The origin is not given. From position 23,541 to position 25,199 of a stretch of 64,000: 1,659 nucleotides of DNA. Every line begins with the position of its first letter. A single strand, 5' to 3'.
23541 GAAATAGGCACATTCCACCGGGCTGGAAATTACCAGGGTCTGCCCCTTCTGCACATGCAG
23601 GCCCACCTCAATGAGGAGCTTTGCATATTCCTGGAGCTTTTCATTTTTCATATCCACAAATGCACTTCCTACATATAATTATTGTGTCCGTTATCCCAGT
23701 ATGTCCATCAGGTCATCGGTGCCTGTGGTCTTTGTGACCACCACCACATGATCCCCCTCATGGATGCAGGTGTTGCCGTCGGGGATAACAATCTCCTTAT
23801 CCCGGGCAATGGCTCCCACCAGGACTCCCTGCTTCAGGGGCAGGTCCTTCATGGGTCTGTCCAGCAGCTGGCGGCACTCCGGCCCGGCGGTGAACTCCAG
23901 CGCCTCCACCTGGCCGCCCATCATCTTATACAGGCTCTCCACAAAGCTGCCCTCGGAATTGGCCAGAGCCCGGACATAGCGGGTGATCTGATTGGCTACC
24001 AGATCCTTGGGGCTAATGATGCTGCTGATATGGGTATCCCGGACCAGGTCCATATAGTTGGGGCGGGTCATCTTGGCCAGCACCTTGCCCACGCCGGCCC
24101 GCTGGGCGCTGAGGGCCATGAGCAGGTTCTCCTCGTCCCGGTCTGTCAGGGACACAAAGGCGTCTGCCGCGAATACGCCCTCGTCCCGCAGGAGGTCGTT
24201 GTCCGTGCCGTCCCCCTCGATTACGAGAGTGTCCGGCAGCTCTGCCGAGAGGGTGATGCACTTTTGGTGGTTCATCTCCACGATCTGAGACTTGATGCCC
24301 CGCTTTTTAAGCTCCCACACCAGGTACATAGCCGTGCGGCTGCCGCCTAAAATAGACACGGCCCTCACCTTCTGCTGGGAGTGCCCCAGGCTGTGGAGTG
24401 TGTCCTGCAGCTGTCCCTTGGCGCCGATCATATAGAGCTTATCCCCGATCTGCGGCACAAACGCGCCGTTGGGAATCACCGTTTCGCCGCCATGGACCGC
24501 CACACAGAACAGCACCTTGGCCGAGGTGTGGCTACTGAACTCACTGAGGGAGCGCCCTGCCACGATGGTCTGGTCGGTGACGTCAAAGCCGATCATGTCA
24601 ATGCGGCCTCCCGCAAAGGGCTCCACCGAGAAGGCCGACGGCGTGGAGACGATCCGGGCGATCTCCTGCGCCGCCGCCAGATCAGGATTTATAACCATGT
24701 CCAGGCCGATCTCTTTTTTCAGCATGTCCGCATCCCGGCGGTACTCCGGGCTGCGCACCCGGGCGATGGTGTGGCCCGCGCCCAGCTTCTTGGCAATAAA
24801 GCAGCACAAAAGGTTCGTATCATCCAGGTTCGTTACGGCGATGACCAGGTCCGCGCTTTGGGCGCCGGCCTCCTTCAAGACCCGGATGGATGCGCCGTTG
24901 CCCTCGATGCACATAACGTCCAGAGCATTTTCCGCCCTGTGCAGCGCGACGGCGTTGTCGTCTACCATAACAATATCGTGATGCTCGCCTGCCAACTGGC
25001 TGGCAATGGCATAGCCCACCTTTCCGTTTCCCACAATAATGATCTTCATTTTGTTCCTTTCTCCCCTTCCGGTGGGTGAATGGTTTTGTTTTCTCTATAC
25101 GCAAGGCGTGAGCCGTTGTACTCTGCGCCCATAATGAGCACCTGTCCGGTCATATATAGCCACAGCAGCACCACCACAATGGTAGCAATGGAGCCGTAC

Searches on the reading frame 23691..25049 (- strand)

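Call 22: search_protein_families(library=pfam, proteins=[window:23691-25049:-], max_evalue=0.00001)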
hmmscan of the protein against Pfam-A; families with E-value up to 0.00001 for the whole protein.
window:23691-25049:- (452 aa): 2 families
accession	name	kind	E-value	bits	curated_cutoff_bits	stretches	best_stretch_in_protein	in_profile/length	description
PF02254.24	TrkA_N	-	3.2e-46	156.8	23.8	2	3-122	1-116/116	TrkA-N domain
PF02080.26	TrkA_C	-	3.5e-18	65.7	27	1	385-452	3-71/71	TrkA-C domain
